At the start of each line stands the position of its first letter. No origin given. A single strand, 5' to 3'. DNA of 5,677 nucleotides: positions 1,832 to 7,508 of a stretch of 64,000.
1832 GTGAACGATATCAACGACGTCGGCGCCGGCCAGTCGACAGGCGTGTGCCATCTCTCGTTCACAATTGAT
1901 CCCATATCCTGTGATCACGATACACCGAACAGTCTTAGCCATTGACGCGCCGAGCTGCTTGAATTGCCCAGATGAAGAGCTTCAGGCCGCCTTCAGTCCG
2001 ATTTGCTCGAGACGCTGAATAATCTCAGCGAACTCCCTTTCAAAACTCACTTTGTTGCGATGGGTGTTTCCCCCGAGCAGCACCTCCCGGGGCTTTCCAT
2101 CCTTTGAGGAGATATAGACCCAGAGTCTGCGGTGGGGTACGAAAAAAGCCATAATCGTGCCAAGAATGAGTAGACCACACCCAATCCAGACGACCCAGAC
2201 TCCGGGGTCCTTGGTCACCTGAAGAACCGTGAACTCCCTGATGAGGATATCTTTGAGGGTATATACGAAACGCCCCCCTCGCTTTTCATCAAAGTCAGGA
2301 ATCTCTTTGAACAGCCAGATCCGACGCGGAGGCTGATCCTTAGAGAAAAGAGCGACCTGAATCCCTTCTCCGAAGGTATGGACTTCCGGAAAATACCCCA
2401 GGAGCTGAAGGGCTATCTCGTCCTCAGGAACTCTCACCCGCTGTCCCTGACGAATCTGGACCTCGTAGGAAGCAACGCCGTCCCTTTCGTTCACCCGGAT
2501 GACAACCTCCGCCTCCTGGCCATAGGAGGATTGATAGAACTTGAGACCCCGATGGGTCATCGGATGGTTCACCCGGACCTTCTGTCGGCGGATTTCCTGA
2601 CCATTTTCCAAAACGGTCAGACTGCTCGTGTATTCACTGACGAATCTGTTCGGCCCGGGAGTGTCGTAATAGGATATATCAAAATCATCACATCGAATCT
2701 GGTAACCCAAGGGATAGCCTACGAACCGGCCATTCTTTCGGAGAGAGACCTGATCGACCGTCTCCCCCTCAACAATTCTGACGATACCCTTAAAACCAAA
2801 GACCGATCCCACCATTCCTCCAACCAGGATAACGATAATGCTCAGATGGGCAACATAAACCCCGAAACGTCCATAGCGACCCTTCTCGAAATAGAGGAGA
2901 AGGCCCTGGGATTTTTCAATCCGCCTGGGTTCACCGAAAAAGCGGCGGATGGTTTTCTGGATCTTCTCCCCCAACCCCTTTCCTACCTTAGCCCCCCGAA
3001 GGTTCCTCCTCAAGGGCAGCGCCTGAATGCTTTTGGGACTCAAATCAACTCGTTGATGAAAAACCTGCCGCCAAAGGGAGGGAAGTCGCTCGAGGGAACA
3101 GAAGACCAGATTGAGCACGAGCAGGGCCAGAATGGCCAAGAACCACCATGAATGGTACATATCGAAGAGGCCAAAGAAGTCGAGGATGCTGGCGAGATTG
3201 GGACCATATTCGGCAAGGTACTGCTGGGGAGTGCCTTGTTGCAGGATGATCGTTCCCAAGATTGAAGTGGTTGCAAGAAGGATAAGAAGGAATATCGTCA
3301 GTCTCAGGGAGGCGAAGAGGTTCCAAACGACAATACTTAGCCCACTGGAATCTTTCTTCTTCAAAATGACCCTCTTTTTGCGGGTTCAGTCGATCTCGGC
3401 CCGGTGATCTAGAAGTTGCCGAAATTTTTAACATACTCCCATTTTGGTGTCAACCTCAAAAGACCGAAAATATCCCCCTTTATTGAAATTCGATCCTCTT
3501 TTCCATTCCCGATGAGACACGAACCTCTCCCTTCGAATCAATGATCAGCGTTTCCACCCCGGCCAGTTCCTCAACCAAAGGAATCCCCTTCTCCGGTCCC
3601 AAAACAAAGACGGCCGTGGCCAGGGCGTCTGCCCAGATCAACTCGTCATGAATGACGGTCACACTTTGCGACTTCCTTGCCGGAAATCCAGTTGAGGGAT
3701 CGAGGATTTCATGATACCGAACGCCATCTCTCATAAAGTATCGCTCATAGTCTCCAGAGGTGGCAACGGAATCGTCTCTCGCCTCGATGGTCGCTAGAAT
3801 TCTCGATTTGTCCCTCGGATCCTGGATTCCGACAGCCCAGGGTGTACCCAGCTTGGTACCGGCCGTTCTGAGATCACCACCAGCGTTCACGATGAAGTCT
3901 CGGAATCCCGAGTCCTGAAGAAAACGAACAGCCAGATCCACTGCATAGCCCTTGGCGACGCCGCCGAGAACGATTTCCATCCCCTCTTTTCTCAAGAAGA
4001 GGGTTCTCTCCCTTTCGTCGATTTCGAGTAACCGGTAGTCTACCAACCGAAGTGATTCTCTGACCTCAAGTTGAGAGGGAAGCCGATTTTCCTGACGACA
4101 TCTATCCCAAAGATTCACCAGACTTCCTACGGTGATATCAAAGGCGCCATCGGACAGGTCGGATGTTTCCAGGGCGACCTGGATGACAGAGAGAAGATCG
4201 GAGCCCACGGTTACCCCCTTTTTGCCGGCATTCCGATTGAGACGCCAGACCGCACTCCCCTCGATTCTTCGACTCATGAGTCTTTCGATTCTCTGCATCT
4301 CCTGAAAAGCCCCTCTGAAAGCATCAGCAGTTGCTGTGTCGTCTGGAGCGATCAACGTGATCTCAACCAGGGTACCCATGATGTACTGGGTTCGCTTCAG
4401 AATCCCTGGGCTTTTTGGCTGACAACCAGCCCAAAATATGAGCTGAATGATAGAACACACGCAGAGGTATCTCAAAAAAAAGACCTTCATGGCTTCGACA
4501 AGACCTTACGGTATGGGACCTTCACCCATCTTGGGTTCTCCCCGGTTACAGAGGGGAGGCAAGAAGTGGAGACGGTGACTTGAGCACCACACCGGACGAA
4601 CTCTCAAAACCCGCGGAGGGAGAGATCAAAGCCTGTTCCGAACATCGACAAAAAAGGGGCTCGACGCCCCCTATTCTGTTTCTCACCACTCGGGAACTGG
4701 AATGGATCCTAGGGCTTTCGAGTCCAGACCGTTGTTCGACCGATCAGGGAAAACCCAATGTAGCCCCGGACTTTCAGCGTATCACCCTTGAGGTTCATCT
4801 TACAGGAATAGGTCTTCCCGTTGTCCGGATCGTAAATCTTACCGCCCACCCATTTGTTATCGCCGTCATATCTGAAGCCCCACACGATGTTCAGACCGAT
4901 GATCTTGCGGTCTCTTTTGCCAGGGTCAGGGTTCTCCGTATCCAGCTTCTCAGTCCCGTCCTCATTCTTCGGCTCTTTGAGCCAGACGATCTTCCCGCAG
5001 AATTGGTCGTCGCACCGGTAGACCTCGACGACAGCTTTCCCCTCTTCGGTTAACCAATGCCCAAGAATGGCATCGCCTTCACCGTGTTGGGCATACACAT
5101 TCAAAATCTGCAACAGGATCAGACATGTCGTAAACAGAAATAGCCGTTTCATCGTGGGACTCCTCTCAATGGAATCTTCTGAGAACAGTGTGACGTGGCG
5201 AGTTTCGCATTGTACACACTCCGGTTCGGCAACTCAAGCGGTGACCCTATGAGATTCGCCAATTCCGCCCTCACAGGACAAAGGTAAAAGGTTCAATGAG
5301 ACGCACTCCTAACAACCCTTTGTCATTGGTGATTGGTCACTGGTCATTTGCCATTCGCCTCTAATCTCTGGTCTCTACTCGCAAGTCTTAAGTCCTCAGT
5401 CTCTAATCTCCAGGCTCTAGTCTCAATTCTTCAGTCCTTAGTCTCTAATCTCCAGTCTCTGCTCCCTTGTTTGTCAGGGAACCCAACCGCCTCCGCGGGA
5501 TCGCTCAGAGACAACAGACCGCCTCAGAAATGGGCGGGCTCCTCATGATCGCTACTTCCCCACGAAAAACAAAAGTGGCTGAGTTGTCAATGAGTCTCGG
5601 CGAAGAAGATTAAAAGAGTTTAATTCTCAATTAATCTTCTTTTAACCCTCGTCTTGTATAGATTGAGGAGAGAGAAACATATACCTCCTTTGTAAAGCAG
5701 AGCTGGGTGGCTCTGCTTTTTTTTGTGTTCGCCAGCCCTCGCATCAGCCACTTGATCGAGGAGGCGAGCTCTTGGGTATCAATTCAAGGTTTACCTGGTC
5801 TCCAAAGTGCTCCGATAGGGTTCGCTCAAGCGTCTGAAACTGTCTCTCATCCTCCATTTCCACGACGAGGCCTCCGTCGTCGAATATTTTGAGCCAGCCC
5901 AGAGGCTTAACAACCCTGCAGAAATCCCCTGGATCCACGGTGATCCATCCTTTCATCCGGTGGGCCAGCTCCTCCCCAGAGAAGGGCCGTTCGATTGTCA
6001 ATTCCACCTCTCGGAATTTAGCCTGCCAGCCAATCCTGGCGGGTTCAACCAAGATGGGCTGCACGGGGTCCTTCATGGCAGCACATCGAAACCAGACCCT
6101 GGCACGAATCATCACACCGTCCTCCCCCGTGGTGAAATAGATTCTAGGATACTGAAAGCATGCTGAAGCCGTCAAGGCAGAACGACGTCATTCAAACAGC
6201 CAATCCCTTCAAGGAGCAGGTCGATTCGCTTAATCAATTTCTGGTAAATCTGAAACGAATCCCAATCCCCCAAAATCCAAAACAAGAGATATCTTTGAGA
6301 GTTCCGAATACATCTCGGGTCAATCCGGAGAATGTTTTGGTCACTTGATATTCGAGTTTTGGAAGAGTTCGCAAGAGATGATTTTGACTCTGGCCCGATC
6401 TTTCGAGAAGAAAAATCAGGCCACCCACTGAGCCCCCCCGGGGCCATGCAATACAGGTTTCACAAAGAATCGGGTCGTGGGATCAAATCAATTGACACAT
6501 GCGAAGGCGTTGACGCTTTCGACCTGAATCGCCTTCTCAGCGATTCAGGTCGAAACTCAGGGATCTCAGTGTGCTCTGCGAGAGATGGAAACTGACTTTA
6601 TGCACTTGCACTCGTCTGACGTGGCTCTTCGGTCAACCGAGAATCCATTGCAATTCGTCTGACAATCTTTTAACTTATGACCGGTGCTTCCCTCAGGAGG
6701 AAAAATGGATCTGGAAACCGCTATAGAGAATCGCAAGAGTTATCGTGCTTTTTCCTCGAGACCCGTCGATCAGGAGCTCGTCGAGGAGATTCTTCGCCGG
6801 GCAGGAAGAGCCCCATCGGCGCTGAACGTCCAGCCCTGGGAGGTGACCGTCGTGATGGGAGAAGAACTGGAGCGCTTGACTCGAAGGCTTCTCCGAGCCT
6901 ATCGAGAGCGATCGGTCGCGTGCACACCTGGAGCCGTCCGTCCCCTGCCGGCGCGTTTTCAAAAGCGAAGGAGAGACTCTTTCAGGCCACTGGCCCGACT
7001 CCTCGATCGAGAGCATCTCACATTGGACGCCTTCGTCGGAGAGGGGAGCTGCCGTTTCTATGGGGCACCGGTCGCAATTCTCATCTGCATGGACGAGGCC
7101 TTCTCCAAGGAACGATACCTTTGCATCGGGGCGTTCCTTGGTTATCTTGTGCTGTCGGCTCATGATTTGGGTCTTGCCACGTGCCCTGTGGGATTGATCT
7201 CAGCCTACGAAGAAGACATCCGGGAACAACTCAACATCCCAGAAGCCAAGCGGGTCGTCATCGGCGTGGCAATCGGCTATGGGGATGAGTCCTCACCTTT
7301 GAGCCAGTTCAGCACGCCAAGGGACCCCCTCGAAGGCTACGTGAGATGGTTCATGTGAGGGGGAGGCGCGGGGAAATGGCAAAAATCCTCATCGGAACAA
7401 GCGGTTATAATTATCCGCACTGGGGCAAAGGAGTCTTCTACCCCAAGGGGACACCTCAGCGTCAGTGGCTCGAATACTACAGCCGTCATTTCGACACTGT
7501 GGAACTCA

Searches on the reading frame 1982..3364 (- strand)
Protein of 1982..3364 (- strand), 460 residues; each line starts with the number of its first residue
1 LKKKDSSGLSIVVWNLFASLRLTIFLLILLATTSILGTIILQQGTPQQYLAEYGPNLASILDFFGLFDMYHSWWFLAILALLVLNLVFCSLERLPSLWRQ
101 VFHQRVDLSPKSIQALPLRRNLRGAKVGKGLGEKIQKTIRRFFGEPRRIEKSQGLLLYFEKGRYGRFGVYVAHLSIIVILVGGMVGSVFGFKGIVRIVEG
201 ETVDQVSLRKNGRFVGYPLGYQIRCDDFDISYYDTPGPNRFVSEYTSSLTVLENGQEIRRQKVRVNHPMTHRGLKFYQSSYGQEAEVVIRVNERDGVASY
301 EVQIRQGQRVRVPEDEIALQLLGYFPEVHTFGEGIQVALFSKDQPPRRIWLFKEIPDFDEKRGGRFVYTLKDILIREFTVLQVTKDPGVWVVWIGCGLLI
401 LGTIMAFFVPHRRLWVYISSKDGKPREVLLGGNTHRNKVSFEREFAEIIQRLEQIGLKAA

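Call 36: search_protein_families(library=pfam, proteins=[window:1982-3364:-], max_evalue=0.00001)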
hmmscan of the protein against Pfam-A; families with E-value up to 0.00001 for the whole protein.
window:1982-3364:- (460 aa): 1 family
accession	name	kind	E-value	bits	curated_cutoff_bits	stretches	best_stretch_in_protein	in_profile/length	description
PF05140.19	ResB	-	6.7e-108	362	24.6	2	20-333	1-313/486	ResB-like family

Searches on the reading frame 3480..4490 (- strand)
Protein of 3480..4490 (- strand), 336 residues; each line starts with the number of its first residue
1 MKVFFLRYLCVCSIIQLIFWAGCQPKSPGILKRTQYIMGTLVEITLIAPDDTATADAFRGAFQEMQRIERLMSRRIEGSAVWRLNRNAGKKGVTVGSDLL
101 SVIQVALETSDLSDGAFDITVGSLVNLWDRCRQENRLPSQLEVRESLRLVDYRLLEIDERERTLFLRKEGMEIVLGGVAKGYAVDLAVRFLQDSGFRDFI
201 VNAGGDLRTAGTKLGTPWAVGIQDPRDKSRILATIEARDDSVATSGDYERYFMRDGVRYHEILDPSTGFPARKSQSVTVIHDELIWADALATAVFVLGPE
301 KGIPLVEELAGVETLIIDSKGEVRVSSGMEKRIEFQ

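Call 36: search_protein_families(library=pfam, proteins=[window:3480-4490:-], max_evalue=0.00001)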
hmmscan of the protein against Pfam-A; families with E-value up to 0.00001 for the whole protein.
window:3480-4490:- (336 aa): 1 family
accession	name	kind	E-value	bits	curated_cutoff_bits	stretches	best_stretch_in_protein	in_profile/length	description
PF02424.20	ApbE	-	1.4e-87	294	25.6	1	38-315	1-265/266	ApbE family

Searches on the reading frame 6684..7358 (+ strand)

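Call 36: search_protein_families(library=pfam, proteins=[window:6684-7358:+], max_evalue=0.00001)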
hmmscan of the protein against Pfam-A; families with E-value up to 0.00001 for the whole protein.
window:6684-7358:+ (224 aa): 2 families
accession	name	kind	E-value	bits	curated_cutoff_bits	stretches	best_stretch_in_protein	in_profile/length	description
PF00881.29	Nitroreductase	-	2e-28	100.1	23.5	1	14-199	1-167/167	Nitroreductase family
PF14512.11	TM1586_NiRdase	-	2.9e-13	50.4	27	0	124-204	62-137/215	Putative TM nitroreductase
